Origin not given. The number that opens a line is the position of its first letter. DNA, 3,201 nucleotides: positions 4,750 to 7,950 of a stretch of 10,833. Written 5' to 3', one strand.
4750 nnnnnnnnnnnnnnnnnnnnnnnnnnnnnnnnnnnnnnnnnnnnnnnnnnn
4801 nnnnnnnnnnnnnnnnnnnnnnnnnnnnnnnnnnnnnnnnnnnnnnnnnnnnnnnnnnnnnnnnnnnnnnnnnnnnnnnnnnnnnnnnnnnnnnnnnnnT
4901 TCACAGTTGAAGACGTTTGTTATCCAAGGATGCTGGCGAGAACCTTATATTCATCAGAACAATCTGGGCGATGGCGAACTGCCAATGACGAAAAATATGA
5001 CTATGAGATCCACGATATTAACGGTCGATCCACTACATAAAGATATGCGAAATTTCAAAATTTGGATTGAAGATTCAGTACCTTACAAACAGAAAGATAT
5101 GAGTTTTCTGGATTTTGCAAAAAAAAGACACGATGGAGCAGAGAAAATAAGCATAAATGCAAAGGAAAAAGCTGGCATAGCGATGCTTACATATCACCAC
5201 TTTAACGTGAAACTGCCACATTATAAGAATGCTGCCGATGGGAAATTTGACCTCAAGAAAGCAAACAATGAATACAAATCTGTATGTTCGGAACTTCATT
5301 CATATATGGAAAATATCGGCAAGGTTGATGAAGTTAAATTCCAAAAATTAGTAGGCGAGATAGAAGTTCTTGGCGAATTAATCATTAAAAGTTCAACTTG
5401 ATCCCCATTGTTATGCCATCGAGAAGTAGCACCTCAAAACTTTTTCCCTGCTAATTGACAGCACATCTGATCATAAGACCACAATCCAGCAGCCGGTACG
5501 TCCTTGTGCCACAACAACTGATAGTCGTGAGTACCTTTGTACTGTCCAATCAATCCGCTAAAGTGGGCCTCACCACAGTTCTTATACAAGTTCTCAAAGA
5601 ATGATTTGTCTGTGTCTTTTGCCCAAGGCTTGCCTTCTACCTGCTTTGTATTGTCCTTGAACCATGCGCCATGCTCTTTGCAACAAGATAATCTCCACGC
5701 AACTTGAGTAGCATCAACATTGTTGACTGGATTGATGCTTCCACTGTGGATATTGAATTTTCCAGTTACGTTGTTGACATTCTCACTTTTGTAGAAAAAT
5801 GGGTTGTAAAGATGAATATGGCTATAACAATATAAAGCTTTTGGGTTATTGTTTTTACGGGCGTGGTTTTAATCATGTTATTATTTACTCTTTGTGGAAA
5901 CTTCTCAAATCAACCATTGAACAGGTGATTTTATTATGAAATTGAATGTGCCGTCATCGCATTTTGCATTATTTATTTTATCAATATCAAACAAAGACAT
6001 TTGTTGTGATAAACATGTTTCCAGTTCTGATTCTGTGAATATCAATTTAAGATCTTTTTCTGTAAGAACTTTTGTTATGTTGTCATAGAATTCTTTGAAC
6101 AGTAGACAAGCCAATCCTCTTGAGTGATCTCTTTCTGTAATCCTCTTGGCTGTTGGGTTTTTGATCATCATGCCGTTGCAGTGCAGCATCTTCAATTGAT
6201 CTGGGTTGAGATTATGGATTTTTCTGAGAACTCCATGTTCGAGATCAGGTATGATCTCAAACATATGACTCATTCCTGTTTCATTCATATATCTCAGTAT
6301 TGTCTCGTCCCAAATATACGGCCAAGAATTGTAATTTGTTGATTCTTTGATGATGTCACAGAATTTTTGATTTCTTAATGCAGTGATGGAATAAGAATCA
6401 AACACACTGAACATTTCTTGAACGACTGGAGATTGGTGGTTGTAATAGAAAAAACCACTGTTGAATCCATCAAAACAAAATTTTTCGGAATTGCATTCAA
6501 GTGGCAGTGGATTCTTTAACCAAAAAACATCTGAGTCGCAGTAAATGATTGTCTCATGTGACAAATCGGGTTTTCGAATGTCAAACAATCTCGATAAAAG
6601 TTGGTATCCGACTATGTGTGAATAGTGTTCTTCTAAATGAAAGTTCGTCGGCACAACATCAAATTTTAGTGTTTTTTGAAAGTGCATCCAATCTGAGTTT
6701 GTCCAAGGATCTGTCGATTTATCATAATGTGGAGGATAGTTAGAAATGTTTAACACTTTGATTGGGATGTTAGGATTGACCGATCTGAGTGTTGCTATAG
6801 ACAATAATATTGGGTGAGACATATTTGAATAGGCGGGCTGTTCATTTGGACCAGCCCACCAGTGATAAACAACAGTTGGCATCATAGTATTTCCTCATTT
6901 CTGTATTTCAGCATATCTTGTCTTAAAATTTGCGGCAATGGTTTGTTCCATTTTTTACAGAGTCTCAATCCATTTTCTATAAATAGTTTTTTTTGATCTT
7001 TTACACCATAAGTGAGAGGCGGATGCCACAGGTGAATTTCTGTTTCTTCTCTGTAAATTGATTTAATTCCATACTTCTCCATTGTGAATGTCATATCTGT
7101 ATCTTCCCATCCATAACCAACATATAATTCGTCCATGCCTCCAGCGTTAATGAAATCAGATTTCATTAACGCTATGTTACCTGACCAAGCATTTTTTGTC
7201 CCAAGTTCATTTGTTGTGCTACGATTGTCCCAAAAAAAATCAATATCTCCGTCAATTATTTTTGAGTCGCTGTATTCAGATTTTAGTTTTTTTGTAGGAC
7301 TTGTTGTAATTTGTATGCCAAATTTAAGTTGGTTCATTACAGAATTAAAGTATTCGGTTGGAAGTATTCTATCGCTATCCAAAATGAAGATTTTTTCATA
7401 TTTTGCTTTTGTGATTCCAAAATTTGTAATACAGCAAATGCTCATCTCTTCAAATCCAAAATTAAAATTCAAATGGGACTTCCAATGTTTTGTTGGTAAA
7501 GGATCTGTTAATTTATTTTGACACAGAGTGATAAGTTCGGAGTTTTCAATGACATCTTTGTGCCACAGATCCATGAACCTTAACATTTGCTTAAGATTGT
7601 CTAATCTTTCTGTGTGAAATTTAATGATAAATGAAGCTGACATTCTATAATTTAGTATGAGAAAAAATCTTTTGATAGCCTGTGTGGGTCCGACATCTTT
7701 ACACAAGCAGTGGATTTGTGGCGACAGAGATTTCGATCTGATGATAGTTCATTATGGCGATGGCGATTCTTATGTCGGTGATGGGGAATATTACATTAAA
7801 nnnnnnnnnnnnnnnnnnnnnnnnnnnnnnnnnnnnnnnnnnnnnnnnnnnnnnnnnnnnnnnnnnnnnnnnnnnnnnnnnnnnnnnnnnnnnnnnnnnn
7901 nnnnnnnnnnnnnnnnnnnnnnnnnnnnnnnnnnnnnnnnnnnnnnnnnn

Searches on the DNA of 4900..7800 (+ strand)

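Call 8: search_dna_similar(query=window:4900-7800:+, collection=phages, mode=distant, max_rows=30)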
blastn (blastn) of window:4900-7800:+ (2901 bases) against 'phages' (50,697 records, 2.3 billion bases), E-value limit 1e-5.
No match.

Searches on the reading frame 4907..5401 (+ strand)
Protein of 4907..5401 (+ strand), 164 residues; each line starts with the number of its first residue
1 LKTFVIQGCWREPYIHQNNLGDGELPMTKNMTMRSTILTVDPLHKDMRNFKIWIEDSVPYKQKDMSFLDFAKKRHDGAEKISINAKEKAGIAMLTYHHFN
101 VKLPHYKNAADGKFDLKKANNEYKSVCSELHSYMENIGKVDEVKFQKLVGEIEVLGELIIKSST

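Call 9: search_protein_families(library=pfam, proteins=[window:4907-5401:+], max_evalue=0.01)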
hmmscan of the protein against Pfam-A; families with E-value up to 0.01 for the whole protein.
window:4907-5401:+ (164 aa): 0 families

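Call 20: search_protein_families(library=phrogs, proteins=[window:4907-5401:+], max_evalue=0.001)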
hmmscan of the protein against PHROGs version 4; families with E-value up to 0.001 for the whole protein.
window:4907-5401:+ (164 aa): 0 families

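Call 74: find_homologous_proteins(query=window:4985-5401:+, max_evalue=0.001)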
Query window:4985-5401:+ (138 aa): 645 proteins with E <= 0.001 among 646 candidates; the best 120 are listed.
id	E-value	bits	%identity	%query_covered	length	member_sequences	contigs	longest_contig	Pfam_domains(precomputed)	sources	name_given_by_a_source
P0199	1.5e-71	256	100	86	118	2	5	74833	-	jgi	-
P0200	2.2e-44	169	78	73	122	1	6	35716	-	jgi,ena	-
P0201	3.5e-40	155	71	72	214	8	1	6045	-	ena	-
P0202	3.8e-37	145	69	73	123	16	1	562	-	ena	-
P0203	7.8e-37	144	67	72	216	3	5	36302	-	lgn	-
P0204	6.8e-36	141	65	73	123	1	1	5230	-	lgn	-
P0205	8.2e-36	141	65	71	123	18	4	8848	-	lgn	-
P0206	3.3e-35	139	53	94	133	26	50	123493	-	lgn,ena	-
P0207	4.0e-35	139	63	74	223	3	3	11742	-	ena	-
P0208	6.6e-35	138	65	73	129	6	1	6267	-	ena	-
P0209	3.1e-34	136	65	71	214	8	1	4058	-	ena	-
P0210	3.1e-34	136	67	67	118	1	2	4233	-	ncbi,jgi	jgi:hypothetical protein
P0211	3.3e-34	136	62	74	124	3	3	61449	-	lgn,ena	-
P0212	9.2e-32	128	66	74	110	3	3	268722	-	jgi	jgi:hypothetical protein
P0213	8.7e-31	125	62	81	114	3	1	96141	-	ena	-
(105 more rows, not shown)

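Call 75: find_encoding_contigs(protein=P0200, flank=5000, max_places=4)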
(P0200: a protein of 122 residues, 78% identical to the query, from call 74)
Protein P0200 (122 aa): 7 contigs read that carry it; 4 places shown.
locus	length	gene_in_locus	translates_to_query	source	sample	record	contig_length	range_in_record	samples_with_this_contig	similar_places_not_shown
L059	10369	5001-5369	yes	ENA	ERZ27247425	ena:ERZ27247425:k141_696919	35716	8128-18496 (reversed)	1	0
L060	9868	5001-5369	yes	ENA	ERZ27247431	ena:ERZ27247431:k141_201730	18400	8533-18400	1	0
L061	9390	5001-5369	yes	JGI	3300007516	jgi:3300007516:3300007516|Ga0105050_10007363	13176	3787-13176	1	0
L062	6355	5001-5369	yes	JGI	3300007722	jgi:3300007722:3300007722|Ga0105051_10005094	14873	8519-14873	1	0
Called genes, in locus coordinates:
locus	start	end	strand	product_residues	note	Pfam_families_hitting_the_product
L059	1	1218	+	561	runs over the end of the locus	-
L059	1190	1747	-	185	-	-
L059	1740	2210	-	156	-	-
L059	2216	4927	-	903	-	PF07733:DNA_pol3_alpha, PF17657:DNA_pol3_finger, PF14579:HHH_6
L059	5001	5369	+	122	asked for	-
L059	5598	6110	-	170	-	-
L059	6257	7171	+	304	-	-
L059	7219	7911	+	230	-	PF00535:Glycos_transf_2 (weak)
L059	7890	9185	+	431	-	-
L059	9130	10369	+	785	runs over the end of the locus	PF04885:Stig1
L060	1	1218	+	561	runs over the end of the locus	-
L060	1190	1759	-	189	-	-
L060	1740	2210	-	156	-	-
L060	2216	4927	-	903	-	PF07733:DNA_pol3_alpha, PF17657:DNA_pol3_finger, PF14579:HHH_6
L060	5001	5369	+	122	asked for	-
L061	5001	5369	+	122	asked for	-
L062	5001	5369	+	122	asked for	-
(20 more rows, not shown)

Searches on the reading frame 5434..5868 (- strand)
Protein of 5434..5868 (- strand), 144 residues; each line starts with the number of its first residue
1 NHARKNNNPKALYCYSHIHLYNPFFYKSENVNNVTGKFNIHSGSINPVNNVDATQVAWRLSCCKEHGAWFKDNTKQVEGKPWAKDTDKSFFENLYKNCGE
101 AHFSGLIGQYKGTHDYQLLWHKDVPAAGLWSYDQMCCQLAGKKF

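Call 20: search_protein_families(library=phrogs, proteins=[window:5434-5868:-], max_evalue=0.001)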
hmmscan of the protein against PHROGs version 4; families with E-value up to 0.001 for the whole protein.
window:5434-5868:- (144 aa): 0 families

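Call 22: find_related_loci(query=window:5437-5853:-, collection=viral_contigs, flank=6000)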
Query window:5437-5853:- (139 aa) in viral_contigs; peptide patterns used: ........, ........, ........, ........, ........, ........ (x = any residue, [..] = any of these).
6 stretches matched a pattern, but none encodes a relative of the query by tblastn (E <= 1e-3).

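Call 25: find_related_loci(query=A1, collection=viral_contigs, flank=8000)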
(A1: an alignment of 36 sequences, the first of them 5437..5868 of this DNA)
Query A1 (144 aa) in viral_contigs; peptide patterns used: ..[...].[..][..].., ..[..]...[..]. (x = any residue, [..] = any of these).
10 stretches matched a pattern; 5 encode a relative of the query (tblastn E <= 1e-3); 5 distinct loci.
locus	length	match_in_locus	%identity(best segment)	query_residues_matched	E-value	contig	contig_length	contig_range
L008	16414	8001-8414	69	7-144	2e-66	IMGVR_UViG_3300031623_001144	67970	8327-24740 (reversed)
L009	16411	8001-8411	63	9-144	5e-60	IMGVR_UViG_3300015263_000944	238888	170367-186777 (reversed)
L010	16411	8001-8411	55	8-144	2e-47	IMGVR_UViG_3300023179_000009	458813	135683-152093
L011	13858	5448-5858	53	8-144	3e-46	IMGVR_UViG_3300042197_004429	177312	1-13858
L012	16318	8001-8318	40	8-118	4e-19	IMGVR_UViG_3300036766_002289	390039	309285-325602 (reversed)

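Call 32: find_related_loci(query=A1, collection=metagenome_contigs, flank=7000)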
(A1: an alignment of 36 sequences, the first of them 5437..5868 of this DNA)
Query A1 (144 aa) in metagenome_contigs; peptide patterns used: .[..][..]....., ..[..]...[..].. (x = any residue, [..] = any of these).
118 stretches matched a pattern; 33 encode a relative of the query (tblastn E <= 1e-3); 33 distinct loci.
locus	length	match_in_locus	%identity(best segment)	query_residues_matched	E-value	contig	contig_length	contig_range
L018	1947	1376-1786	80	8-144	5e-78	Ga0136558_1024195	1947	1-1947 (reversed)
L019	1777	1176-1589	71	7-144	3e-70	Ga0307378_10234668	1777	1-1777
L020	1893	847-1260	71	7-144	5e-70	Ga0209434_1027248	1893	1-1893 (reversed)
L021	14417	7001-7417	68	6-144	2e-66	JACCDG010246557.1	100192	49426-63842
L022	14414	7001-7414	69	7-144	6e-66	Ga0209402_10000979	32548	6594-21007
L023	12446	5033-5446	69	7-144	5e-66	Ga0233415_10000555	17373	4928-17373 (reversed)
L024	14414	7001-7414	69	7-144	6e-66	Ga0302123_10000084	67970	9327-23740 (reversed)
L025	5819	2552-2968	65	7-144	9e-64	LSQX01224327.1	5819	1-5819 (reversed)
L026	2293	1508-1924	64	6-144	2e-63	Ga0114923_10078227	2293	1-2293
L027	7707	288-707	65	6-144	7e-61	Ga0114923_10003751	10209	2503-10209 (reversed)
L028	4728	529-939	65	9-144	7e-60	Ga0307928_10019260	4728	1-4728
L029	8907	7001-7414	62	8-144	5e-59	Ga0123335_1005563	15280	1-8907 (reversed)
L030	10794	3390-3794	66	12-144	3e-58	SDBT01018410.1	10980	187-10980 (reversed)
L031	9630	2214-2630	59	6-144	9e-57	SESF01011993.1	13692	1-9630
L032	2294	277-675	62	10-142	6e-57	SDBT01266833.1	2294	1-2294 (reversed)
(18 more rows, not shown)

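Call 41: search_protein_families(library=pfam, proteins=[window:5437-5868:-], max_evalue=0.1)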
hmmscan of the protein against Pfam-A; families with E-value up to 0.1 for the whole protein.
window:5437-5868:- (144 aa): 0 families

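Call 64: search_protein_representatives(protein=window:5437-5853:-)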
Query: 139 residues. Proteins with E-value up to 0.001 (for the whole library): 120; up to 1e-10: 36; up to 1e-30: 3. The best 120 are listed.
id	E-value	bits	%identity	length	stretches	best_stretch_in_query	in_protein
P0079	4.2e-53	195.6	63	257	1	3-138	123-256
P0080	1.5e-33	132.1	44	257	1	2-139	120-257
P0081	2.7e-33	131.3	47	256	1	3-139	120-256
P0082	2.5e-30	121.6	49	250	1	3-118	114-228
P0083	2.6e-23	98.9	39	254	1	3-136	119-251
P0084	5.2e-22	94.6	41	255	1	5-139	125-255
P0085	2.1e-21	92.6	37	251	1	3-139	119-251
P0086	9.5e-21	90.5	35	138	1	8-137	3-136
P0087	2.1e-20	89.5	37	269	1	3-118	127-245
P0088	1.4e-18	83.5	49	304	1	3-126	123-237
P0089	5.7e-17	78.3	45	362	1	3-113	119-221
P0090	9.7e-17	77.5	44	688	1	3-118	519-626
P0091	2.6e-16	76.1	44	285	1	4-113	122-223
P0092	2.6e-15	72.9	45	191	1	2-115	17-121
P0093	4.2e-15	72.2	47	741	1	4-125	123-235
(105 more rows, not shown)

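Call 66: find_encoding_contigs(protein=P0086, flank=4000, max_places=3)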
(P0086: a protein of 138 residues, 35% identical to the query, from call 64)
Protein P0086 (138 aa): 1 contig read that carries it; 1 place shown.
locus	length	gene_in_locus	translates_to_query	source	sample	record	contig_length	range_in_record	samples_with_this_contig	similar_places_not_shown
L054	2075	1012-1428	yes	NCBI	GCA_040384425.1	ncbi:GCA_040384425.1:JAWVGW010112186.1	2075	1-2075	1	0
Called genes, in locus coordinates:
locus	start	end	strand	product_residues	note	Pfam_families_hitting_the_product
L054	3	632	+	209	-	?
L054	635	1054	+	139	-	-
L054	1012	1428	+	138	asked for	-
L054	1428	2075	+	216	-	?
